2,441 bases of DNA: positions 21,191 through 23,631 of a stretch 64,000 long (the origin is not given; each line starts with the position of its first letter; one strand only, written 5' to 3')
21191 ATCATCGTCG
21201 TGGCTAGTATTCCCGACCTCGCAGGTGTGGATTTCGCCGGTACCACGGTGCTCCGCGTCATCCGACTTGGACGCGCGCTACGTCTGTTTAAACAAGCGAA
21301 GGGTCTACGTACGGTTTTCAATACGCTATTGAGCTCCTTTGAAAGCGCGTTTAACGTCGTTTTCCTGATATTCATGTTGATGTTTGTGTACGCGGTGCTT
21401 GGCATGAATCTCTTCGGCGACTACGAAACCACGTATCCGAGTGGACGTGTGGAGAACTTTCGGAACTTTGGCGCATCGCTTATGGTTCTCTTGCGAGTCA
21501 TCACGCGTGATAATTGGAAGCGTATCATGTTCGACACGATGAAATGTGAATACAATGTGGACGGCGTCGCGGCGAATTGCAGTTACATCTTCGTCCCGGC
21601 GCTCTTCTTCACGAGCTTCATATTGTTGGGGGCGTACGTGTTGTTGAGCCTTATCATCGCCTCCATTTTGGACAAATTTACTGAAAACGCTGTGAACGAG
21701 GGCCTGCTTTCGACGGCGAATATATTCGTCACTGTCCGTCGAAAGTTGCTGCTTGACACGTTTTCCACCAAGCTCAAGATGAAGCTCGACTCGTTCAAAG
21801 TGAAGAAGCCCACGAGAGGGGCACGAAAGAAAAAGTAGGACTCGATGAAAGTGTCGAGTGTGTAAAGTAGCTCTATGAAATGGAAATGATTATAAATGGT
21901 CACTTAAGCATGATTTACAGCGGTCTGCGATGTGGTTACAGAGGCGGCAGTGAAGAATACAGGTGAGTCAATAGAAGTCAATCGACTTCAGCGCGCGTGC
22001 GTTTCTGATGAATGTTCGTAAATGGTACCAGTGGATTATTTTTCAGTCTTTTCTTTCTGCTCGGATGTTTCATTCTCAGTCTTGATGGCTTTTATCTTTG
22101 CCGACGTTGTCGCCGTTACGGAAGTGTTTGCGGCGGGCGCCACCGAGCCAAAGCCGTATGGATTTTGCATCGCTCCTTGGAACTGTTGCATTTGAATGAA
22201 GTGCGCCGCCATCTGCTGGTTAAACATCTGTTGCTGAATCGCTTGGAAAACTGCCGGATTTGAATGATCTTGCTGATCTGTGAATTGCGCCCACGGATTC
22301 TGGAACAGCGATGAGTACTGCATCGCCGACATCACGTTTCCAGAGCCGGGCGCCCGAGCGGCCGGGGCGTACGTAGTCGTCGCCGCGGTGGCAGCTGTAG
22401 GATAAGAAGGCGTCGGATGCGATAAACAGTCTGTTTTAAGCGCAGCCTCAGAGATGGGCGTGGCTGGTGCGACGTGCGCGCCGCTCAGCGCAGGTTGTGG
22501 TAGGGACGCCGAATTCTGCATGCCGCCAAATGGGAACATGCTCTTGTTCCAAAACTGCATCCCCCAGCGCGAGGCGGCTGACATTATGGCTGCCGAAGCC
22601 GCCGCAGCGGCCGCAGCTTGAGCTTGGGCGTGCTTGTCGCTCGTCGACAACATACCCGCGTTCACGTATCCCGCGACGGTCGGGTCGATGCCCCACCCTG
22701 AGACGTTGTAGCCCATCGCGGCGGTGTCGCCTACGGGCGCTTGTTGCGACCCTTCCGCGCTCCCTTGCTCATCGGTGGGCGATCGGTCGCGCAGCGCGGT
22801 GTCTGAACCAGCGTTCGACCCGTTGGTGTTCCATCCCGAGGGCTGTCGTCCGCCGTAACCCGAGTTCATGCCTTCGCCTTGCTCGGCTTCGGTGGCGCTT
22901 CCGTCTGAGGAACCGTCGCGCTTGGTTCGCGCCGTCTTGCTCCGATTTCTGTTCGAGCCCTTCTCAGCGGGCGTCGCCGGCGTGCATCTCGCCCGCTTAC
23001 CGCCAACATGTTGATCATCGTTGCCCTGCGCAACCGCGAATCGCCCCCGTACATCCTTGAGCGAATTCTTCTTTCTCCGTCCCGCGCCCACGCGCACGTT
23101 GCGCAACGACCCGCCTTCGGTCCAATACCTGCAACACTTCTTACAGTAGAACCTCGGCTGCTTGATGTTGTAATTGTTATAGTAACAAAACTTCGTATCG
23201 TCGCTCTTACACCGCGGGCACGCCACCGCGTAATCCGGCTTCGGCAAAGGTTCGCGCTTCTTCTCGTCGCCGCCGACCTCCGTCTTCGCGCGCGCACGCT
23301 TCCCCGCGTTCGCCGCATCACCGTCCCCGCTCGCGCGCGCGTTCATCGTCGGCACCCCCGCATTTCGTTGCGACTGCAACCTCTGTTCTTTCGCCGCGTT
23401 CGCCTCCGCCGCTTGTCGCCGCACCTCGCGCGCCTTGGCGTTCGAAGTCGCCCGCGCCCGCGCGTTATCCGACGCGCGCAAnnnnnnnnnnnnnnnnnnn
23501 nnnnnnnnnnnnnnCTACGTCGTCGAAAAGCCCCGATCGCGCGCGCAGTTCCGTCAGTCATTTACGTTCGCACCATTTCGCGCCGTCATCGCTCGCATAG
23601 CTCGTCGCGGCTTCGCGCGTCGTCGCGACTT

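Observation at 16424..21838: Four-domain voltage-gated channel with a non-canonical R/S/D/D pore ring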

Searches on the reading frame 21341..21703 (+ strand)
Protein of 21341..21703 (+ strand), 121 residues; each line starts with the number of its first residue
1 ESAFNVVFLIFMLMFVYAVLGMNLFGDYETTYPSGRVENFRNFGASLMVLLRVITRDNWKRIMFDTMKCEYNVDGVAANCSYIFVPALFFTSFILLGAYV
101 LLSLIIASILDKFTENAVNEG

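Call 57: search_solved_structures(query=window:21341-21703:+, max_evalue=0.001, show_alignments=5)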
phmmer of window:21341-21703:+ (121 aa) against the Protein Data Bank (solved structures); distinct sequences matched with E-value up to 0.001: 58.
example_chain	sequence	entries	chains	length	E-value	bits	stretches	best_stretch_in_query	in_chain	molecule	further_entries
6kzp_A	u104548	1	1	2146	6.9e-29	103.5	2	7-115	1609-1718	Voltage-dependent T-type calcium channel subunit alpha-1G,Voltage-dependent T-type calcium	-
6kzo_A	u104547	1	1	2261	9.9e-29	103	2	7-115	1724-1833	Voltage-dependent T-type calcium channel subunit alpha-1G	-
8eog_K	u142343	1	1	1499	7.9e-24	87.2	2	6-113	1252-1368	Isoform 20 of Voltage-dependent L-type calcium channel subunit alpha-1C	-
8eoi_K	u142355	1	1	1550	9.1e-24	87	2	6-113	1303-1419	Voltage-dependent L-type calcium channel subunit alpha-1C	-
8fd7_K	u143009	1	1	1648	1.6e-23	86.2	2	6-113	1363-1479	Voltage-dependent L-type calcium channel subunit alpha-1C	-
8hlp_A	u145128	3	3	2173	2.4e-23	85.7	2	6-113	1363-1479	Voltage-dependent L-type calcium channel subunit alpha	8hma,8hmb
8we6_A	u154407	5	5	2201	2.5e-23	85.6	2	6-113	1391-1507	Voltage-dependent L-type calcium channel subunit alpha-1C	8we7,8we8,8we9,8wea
8fhs_A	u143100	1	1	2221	2.6e-23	85.6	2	6-113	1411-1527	Voltage-dependent L-type calcium channel subunit alpha-1C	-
7wli_A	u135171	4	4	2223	1.2e-22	83.4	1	7-112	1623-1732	Voltage-dependent T-type calcium channel subunit alpha-1I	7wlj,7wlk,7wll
9ayg_A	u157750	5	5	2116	2.3e-22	82.5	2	7-114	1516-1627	Voltage-dependent T-type calcium channel subunit alpha-1H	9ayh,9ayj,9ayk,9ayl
6byo_A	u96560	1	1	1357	2.9e-22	82.2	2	6-113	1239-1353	Voltage-dependent L-type calcium channel subunit alpha-1S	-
7mix_A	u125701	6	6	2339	4.1e-22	81.7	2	6-114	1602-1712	Voltage-dependent N-type calcium channel subunit alpha-1B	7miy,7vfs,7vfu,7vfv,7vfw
6jpa_A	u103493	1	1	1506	5.7e-22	81.2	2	6-113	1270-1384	Voltage-dependent L-type calcium channel subunit alpha-1S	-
7uhf_A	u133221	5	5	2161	2.1e-21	79.4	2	6-113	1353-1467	Voltage-dependent L-type calcium channel subunit alpha-1D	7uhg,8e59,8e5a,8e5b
5gjv_A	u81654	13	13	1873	3.8e-21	78.6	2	6-113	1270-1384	Voltage-dependent L-type calcium channel subunit alpha-1S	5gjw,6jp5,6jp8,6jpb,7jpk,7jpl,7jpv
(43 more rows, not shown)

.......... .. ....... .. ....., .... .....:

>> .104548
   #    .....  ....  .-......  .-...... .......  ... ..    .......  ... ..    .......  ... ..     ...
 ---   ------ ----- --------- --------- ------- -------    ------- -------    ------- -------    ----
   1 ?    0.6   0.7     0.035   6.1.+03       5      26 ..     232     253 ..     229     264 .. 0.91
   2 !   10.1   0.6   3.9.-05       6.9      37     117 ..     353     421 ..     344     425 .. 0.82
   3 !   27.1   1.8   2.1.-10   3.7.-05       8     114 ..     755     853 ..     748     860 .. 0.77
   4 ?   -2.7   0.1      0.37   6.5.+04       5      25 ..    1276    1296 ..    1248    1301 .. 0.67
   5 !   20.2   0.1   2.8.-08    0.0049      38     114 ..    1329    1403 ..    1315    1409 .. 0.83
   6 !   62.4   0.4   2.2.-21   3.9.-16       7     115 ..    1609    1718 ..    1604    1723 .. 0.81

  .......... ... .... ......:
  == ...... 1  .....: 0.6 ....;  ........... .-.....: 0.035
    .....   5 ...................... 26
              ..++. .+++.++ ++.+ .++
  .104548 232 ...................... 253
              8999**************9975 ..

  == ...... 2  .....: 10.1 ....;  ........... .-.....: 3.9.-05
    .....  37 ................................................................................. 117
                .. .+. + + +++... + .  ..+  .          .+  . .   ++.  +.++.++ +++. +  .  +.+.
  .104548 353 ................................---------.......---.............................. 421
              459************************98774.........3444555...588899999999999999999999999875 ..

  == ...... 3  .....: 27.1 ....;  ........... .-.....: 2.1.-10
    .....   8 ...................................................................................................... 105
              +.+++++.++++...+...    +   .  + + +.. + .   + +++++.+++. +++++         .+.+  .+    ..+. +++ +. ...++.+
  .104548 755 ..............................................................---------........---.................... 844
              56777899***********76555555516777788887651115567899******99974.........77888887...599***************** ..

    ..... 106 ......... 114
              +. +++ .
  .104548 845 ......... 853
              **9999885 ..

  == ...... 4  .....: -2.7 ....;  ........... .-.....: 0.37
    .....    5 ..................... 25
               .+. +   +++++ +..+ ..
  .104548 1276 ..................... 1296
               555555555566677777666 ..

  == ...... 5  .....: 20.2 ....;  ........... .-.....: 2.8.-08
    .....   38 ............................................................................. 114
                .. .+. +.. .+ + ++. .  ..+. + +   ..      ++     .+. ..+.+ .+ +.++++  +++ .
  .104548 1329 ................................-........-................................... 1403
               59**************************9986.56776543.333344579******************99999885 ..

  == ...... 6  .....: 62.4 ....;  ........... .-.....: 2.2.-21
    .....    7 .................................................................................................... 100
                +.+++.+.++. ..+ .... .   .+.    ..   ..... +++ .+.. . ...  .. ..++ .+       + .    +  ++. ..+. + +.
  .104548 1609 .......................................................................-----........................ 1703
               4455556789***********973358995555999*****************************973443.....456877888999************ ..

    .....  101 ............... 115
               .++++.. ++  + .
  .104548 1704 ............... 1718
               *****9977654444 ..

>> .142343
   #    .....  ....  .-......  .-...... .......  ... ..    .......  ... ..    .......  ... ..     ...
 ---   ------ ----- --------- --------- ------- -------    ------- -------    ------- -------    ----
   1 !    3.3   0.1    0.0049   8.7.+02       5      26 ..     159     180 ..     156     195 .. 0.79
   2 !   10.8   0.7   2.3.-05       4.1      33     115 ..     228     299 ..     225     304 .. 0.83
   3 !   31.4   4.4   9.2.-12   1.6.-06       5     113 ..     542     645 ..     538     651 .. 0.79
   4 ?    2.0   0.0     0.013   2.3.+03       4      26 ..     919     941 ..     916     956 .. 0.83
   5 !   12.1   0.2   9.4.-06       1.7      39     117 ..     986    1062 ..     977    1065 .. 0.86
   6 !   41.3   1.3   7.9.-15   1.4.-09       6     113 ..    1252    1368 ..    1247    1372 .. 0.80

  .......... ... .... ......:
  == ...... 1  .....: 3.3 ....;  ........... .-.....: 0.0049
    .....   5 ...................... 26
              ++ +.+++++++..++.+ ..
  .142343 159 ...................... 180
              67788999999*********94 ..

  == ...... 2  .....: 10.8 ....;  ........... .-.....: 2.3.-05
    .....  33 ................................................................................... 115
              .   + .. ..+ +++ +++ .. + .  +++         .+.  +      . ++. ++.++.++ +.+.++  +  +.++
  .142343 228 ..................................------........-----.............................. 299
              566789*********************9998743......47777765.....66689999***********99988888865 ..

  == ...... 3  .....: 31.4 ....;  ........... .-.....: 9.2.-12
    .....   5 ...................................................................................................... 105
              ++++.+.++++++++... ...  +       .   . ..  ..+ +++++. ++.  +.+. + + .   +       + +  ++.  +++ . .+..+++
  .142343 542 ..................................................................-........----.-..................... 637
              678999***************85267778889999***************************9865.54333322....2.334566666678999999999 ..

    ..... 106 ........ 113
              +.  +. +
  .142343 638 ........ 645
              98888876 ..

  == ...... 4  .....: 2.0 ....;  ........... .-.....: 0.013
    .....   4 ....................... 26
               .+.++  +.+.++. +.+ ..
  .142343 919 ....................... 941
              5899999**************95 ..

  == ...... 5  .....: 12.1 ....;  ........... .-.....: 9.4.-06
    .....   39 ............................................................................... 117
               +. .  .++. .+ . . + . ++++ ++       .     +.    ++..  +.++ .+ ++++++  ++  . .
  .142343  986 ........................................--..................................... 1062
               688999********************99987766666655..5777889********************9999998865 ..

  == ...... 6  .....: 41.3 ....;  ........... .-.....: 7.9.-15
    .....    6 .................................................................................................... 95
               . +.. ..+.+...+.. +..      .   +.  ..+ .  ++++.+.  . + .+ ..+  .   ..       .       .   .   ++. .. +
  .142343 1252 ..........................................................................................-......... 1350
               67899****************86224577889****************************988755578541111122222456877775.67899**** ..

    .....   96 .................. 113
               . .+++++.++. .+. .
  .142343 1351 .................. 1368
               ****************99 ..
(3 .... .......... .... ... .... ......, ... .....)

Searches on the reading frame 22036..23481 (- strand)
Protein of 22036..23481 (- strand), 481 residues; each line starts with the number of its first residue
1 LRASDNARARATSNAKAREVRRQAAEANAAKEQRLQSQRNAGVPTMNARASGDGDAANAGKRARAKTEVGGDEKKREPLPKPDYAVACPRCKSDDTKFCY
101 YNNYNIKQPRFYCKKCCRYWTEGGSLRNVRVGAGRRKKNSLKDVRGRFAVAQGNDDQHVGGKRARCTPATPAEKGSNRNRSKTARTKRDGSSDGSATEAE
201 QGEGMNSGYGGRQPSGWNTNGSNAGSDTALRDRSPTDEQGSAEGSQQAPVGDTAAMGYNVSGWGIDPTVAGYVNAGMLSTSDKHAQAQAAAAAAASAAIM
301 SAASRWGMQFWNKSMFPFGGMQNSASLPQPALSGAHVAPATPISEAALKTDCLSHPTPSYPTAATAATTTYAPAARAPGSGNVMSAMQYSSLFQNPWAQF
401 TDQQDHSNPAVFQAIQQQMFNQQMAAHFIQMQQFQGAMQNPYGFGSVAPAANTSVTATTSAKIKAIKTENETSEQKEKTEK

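Call 60: search_protein_families(library=pfam, proteins=[window:22036-23481:-], max_evalue=0.00001)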
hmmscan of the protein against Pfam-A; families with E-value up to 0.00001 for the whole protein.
window:22036-23481:- (481 aa): 1 family
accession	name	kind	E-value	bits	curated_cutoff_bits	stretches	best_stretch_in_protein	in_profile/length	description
PF02701.20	Zn_ribbon_Dof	-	2.5e-28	98.4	26.6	1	85-139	3-57/59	Dof domain, zinc finger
